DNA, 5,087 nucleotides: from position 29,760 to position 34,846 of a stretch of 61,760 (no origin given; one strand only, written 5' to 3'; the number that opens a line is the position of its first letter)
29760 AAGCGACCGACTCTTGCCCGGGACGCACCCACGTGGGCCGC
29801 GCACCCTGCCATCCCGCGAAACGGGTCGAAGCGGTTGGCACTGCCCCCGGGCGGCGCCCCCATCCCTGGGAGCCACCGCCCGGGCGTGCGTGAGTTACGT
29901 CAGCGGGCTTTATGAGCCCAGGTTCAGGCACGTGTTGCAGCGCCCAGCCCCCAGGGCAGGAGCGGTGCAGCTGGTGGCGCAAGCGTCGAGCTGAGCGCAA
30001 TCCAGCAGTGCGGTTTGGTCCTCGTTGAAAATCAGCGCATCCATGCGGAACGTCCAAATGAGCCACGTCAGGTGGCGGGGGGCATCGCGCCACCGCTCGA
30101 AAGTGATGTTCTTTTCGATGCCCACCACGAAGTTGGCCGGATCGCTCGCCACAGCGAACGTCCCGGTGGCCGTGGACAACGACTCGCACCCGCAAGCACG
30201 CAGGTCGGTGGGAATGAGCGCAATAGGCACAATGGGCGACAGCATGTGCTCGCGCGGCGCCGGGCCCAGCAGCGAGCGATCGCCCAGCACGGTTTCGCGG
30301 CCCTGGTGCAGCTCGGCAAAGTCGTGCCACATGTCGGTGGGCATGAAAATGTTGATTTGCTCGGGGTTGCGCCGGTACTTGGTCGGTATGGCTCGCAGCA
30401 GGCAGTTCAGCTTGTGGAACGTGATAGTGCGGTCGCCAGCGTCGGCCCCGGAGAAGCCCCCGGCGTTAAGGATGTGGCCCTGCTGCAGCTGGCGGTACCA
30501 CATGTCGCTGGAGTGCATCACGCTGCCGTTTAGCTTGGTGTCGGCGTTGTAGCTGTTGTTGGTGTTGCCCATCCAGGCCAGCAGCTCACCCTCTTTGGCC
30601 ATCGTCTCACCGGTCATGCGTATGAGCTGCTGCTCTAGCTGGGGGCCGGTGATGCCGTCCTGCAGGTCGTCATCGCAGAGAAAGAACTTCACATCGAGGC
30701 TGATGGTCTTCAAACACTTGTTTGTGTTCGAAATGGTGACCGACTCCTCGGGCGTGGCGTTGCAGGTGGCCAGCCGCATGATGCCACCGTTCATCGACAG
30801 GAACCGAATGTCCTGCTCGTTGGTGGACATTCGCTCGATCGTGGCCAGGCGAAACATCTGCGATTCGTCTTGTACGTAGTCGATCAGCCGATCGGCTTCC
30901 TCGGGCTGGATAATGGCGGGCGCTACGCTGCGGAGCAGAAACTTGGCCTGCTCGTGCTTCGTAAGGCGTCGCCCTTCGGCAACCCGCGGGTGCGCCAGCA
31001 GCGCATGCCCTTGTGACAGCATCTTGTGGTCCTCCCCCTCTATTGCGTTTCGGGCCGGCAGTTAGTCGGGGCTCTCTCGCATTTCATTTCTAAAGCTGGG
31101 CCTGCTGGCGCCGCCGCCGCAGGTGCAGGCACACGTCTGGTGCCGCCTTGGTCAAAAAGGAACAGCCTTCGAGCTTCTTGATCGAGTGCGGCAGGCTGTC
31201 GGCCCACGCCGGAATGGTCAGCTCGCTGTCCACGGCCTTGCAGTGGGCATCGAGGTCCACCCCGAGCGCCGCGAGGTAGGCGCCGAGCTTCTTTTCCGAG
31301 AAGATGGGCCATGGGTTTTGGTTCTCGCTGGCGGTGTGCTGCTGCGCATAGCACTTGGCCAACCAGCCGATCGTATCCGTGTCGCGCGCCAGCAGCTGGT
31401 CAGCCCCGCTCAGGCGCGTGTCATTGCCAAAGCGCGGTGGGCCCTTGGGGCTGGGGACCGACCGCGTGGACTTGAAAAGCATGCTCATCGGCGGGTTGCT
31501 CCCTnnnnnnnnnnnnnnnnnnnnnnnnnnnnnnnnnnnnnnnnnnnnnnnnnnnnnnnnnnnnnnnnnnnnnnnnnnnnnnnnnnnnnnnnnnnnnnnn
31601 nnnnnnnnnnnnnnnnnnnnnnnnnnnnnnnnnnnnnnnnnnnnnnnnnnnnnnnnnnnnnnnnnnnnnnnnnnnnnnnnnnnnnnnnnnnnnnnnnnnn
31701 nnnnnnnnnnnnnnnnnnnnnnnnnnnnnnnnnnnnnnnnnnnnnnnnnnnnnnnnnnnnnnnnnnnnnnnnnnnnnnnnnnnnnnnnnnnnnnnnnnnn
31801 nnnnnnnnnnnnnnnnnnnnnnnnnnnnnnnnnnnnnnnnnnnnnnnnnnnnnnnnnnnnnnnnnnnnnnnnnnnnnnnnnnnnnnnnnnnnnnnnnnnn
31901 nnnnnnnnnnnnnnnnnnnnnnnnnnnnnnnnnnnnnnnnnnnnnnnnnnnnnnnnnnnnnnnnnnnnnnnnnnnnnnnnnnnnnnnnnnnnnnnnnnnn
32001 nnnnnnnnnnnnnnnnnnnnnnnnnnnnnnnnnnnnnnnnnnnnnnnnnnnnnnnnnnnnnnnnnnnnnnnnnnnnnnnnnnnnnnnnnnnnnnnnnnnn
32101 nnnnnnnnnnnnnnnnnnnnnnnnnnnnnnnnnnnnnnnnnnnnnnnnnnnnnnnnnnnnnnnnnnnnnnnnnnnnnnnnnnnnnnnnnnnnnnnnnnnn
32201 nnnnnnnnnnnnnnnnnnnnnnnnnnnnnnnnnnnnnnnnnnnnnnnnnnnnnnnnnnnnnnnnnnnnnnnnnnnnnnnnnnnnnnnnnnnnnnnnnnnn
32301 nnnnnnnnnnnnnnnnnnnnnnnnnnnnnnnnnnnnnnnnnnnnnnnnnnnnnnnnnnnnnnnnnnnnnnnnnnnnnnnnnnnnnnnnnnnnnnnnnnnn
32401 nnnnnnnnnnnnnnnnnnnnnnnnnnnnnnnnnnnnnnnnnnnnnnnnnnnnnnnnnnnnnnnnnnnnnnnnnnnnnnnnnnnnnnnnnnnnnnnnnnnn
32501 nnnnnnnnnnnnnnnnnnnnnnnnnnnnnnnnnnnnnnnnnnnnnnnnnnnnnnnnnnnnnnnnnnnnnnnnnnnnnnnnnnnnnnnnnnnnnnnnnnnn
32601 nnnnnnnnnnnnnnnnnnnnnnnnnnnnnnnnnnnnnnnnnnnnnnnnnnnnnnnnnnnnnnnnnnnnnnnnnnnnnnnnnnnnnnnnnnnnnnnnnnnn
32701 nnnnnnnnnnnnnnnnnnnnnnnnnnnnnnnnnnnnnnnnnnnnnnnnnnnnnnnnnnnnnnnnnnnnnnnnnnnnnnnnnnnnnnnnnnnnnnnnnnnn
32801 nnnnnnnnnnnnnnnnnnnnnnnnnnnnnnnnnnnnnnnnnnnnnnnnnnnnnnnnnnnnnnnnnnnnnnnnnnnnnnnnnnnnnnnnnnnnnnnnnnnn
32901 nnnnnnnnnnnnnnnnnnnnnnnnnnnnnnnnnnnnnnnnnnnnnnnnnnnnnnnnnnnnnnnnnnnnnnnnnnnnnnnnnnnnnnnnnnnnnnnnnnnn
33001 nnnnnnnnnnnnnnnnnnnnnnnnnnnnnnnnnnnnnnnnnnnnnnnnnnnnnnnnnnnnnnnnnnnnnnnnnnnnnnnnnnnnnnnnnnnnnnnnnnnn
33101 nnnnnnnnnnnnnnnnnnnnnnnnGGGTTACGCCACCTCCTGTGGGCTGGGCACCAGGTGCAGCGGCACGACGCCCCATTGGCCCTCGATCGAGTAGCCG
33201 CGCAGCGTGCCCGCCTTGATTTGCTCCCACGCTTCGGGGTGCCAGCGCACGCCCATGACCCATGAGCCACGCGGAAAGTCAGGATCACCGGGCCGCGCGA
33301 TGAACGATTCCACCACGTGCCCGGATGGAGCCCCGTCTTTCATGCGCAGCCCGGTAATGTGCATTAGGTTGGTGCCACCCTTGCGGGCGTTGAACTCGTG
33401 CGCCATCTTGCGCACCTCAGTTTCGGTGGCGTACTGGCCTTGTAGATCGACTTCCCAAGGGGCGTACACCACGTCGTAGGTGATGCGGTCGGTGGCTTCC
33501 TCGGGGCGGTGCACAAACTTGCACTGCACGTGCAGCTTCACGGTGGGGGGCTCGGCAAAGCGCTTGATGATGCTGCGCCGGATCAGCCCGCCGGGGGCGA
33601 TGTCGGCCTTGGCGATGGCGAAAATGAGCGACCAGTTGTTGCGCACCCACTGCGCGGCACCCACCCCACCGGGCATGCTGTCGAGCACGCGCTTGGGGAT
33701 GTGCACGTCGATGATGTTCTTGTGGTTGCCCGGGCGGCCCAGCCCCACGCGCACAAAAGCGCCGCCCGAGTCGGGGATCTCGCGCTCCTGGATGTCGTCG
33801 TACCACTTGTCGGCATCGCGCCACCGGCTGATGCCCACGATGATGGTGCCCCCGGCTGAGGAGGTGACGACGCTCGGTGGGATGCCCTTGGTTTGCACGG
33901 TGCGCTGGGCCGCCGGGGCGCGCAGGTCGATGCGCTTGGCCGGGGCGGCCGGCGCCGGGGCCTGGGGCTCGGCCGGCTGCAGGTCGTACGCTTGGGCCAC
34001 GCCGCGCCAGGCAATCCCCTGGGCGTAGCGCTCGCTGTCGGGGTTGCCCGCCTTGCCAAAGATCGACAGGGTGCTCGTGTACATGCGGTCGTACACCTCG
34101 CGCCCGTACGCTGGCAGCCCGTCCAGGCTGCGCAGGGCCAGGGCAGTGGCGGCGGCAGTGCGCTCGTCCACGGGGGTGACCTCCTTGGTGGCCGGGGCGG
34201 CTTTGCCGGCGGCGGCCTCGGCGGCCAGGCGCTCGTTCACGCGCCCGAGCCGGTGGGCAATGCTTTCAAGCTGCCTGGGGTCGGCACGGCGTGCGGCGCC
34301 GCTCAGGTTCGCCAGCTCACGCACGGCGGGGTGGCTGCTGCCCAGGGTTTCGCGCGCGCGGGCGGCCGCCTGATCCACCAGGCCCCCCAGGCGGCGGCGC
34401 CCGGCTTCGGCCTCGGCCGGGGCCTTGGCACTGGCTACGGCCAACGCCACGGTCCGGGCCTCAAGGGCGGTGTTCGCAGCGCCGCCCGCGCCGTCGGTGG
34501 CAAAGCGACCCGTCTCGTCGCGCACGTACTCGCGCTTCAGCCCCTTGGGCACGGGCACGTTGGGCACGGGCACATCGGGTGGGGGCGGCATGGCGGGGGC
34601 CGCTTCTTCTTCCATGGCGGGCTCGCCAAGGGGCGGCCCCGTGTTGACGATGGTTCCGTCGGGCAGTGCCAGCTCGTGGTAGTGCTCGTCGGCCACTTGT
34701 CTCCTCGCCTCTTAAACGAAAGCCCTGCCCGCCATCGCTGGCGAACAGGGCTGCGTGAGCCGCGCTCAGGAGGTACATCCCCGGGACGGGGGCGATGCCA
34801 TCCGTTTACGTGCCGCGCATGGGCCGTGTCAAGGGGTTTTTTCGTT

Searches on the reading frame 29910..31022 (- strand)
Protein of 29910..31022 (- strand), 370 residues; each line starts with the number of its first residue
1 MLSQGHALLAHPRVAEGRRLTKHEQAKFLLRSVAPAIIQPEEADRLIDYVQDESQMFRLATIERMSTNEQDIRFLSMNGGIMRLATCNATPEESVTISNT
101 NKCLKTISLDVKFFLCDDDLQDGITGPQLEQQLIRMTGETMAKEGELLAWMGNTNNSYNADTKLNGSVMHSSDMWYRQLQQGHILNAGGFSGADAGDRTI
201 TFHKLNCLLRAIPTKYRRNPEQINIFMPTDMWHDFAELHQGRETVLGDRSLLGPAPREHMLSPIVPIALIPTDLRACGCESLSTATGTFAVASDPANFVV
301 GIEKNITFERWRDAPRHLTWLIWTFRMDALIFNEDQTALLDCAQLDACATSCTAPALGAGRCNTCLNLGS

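Call 5: search_protein_families(library=pfam, proteins=[window:29910-31022:-], max_evalue=0.01)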
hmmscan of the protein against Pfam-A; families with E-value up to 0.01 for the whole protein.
window:29910-31022:- (370 aa): 2 families
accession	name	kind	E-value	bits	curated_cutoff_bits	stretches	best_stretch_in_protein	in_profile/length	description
PF05065.19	Phage_capsid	-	0.00068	19.5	24.2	1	38-335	5-273/280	Phage capsid family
PF16869.10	CNDH2_M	-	0.0044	18.2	27.6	1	133-181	6-54/139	Condensin II complex subunit CAP-H2 or CNDH2, mid domain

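Call 6: search_protein_families(library=phrogs, proteins=[window:29910-31022:-], max_evalue=0.01)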
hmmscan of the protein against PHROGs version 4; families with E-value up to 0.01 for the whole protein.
window:29910-31022:- (370 aa): 1 family
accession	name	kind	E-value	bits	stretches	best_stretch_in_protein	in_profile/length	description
phrog_1623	-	head and packaging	1.1e-33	117.9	1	34-340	21-300/305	virion structural protein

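Call 10: search_dna_similar(query=window:29910-31022:-, collection=phages, mode=protein, max_rows=30)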
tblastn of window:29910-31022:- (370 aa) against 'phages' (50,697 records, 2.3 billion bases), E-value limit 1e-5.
Records with a match: 77; places in all: 77; records where one place covers at least 80% of the query: 5.
Best place of each record, by identity: <60% 77.
By first word of the organism name: Streptomyces 41; Clostridium 10; Rhizobium 6; Stenotrophomonas 4; Methanobacterium 4; Vibrio 4; Rhodococcus 4; Bacillus 2; Aeromonas 1; Rhodobacter 1.
By host as written in the record: Streptomyces griseus ATCC 10137 13; Streptomyces viridochromogenes DSM40736 8; Clostridium perfringens 7; - 5; Streptomyces sanglieri UNT16F27A 5; Stenotrophomonas maltophilia 4; Streptomyces griseofuscus ATCC 23916 4; Streptomyces mirabilis NRRL B-2400 3; and 21 more.
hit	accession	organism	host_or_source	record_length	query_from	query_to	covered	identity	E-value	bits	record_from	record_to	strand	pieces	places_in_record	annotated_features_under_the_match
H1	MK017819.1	Clostridium phage CPD4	Clostridium perfringens ATCC 13124; ...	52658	41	329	78%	24.7%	4e-11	71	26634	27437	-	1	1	capsid and scaffold protein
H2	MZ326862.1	Stenotrophomonas phage Summit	Stenotrophomonas maltophilia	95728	12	327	85%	22.5%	3e-7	58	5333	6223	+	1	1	major capsid protein | ribosome_binding_site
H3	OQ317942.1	Bacillus phage 0105phi7-2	Bacillus thuringiensis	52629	24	329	83%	22.9%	3e-8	62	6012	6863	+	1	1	major capsid protein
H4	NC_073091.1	Bacillus phage 0105phi7-2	Bacillus thuringiensis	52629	24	329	83%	22.9%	3e-8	62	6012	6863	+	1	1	major capsid protein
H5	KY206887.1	Clostridium phage Clo-PEP-1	Clostridium perfringens i-1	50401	38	329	79%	23.7%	5e-12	73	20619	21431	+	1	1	major capsid protein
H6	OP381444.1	Clostridium phage P21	Clostridium perfringens ZWCP 21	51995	38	329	79%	23.7%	5e-12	73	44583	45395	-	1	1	xkdG: phage-like element PBSX protein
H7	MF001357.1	Clostridium phage CP3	Clostridium perfringens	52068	38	329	79%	23.7%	5e-12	73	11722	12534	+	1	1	hypothetical protein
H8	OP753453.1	Clostridium phage E1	Clostridium perfringens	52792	41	329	78%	23.7%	1e-10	69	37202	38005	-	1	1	XkdG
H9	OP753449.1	Clostridium phage A2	Clostridium perfringens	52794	41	329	78%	23.7%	1e-10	69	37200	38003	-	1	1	XkdG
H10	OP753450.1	Clostridium phage C2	Clostridium perfringens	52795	41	329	78%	23.7%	1e-10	69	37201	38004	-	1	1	XkdG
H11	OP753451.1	Clostridium phage H1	Clostridium perfringens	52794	41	329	78%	23.7%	1e-10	69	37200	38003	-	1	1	XkdG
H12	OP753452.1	Clostridium phage D1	Clostridium perfringens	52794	41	329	78%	23.7%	2e-10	68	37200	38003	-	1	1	XkdG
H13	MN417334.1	Clostridium phage CPAS-15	Clostridium perfringens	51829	41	329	78%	23.6%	4e-11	71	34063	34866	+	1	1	HK97 family major capsid protein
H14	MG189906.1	Stenotrophomonas phage vB_SmaS_DLP_5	Stenotrophomonas maltophilia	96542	36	327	79%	23.2%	9e-10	66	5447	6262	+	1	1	major capsid protein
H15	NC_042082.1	Stenotrophomonas phage vB_SmaS_DLP_5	Stenotrophomonas maltophilia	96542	36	327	79%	23.2%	9e-10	66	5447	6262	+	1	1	virion structural protein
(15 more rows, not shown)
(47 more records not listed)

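Call 91: get_annotated_region(hit=H3, flank=3000)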
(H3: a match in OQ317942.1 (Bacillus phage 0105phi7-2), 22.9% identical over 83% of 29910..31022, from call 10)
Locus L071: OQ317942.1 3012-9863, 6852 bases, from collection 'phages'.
description: Bacillus phage 0105phi7-2, complete genome.
organism: Bacillus phage 0105phi7-2 (NCBI taxid 3025408)
taxonomy: Viruses; Duplodnaviria; Heunggongvirae; Uroviricota; Caudoviricetes
host: Bacillus thuringiensis; source: -; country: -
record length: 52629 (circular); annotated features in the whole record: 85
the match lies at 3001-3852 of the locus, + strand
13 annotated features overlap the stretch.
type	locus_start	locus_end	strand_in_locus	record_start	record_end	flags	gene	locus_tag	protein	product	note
CDS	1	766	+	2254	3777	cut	-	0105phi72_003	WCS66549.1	portal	HHpred match to TIGR01537 (InterPro: IPR006427) HK97 portal protein family and other portal models; Found in virion by ...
CDS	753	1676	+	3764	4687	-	-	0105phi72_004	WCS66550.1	head protein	HHpred match to PF06152.14 and other models related to SPP1 gp7, internal head protein, see PMID 16899078; Found in ...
CDS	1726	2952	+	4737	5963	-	-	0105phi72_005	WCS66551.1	prohead protease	HHpred match of the N-terminal half to PF14550.9, and other prohead protease models; The C-terminal domain is present ...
CDS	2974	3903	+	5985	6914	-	-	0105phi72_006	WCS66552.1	major capsid protein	HHpred match to pdb:6TSU and other HK97-related major capsid protein models; There is no extensive N-terminal sequence ...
CDS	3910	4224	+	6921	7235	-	-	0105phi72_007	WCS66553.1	YqbF-related head module protein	HHpred match to pdb:2HJQ and other models identified as YqbF; YqbF is a B. subtilus prophage gene also downstream of a ...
CDS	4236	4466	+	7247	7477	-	-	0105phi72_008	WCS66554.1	hypothetical protein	Detected in virion by mass spectrometry; Similar in size and secondary structure to head virion protein Rcc01685, see ...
CDS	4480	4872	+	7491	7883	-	-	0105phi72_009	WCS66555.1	head-tail connector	HHpred to cd08051, SPP1 gp15-like, HK97 gp6-like head-tail connector, aka. head-tail adaptor, see PMID 34153288; ...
CDS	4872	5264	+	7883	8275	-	-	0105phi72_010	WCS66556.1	head-tail-connector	HHpred match to pbs:3F3B and other models homologous to SPP1 gp16 head-tail-connector; aka STOPPER, see PMID 34153288; ...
CDS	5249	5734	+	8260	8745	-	-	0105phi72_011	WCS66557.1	head-tail-connector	HHpred match to model TIGR01725 HK97 gp10 and other models representing homologs of SPP1 16.1 head-tail-connector; see ...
CDS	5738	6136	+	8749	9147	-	-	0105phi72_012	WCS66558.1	terminal tail protein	HHpred match to pdb:6TE9, and other models representing homologs of SPP1 gp17 head-tail connector, AKA Terminal Tail ...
CDS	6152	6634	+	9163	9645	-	-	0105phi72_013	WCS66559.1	tail tube protein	HHpred match to TIGR02126 (InterPro: IPR011855) Major tail protein of lactococcal phage TP901-1; 0105phi7-2 gp13 lacks ...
CDS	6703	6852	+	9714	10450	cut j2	-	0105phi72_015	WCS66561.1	lamT-like tail assembly chaperone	Generated by programmed frameshift in 0105phi7-2 gp14; Slippery codon and frameshift modeled after annotated frameshift ...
CDS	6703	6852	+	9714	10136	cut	-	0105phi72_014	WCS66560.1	lamG-like tail assembly chaperone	HHpred to PF12363.11 which includes SPP1 gp17.5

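Call 104: get_annotated_region(hit=H5, flank=1500)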
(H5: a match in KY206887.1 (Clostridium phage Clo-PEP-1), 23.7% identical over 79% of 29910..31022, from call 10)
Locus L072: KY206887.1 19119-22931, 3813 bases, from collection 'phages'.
description: Clostridium phage Clo-PEP-1, complete genome.
organism: Clostridium phage Clo-PEP-1 (NCBI taxid 1927016)
taxonomy: Viruses; Duplodnaviria; Heunggongvirae; Uroviricota; Caudoviricetes
host: Clostridium perfringens i-1; source: -; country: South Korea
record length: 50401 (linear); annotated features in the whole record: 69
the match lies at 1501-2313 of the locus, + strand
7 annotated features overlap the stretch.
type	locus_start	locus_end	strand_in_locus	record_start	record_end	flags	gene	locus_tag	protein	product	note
CDS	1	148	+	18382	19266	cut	-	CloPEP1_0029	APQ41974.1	hypothetical protein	gp29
CDS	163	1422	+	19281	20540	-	-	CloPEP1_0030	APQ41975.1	terminase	gp30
CDS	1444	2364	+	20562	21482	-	-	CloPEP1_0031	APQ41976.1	major capsid protein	gp31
CDS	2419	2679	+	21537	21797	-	-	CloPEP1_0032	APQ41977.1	hypothetical protein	gp32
CDS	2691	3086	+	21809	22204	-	-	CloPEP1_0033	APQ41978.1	hypothetical protein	gp33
CDS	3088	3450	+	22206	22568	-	-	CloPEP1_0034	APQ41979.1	portal protein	gp34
CDS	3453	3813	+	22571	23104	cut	-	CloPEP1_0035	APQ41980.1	portal protein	gp35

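Call 105: get_annotated_region(hit=H2, flank=1500)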
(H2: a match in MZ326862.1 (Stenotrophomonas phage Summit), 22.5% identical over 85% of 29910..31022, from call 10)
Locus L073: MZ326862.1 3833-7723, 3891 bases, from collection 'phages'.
description: Stenotrophomonas phage Summit, complete genome.
organism: Stenotrophomonas phage Summit (NCBI taxid 2859661)
taxonomy: Viruses; Duplodnaviria; Heunggongvirae; Uroviricota; Caudoviricetes; Delepquintavirus
host: Stenotrophomonas maltophilia; source: weaning foal swab sample; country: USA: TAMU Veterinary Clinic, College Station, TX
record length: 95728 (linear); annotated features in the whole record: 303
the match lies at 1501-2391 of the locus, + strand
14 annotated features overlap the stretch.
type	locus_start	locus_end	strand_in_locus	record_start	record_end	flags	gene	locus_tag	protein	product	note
CDS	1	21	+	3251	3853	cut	-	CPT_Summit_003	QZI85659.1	serine protease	BLAST: Putative phage serine protease; protein accession: YP_009012453.1; organism: PHI92; Evalue: 0.000211047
regulatory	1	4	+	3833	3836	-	-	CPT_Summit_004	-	ribosome_binding_site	-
CDS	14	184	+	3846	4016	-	-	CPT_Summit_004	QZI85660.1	hypothetical protein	-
regulatory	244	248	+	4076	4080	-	-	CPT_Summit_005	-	ribosome_binding_site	-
CDS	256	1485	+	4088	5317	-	-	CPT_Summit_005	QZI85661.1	hypothetical protein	-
regulatory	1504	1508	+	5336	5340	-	-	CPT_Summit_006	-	ribosome_binding_site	-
CDS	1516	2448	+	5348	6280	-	-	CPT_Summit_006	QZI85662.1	major capsid protein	InterPro:IPR024455; NR: QAY08713.1, 4.52075e-25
regulatory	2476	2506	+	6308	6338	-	-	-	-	terminator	-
regulatory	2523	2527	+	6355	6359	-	-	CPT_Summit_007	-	ribosome_binding_site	-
CDS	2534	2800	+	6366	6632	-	-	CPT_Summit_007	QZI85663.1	hypothetical protein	-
regulatory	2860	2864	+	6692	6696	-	-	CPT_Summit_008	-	ribosome_binding_site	-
CDS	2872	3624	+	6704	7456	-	-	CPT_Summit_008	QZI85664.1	hypothetical protein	-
regulatory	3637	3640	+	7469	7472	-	-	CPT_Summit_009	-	ribosome_binding_site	-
CDS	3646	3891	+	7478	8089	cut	-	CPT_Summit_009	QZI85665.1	hypothetical protein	-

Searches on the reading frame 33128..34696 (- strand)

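Call 5: search_protein_families(library=pfam, proteins=[window:33128-34696:-], max_evalue=0.01)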
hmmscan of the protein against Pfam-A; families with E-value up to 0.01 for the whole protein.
window:33128-34696:- (522 aa): 1 family
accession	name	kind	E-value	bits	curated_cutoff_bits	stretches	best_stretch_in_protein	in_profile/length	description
PF14550.11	Peptidase_S78_2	-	5.2e-16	59.2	24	1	397-506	7-121/126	Putative phage serine protease XkdF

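Call 6: search_protein_families(library=phrogs, proteins=[window:33128-34696:-], max_evalue=0.01)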
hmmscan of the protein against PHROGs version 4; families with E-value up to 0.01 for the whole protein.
window:33128-34696:- (522 aa): 8 families
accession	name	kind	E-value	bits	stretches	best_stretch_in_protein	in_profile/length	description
phrog_15223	-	other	6.4e-21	76.2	1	399-505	10-112/199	protease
phrog_1530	-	other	7.8e-20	72.5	1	402-510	245-352/379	DNA methyltransferase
phrog_3017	-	head and packaging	1.4e-18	68.3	1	395-505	42-150/402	head maturation protease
phrog_19260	-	unknown function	2e-09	38.3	1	401-506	45-149/253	-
phrog_13242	-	unknown function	4.6e-09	36.8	1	393-506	309-422/450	-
phrog_33677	-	head and packaging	3.4e-08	34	1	399-506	152-263/564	head maturation protease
phrog_34096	-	head and packaging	2.2e-05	24.4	1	402-504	132-232/412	head maturation protease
phrog_14859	-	DNA, RNA and nucleotide metabolism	6e-05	23.2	1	472-509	324-361/373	RNA ligase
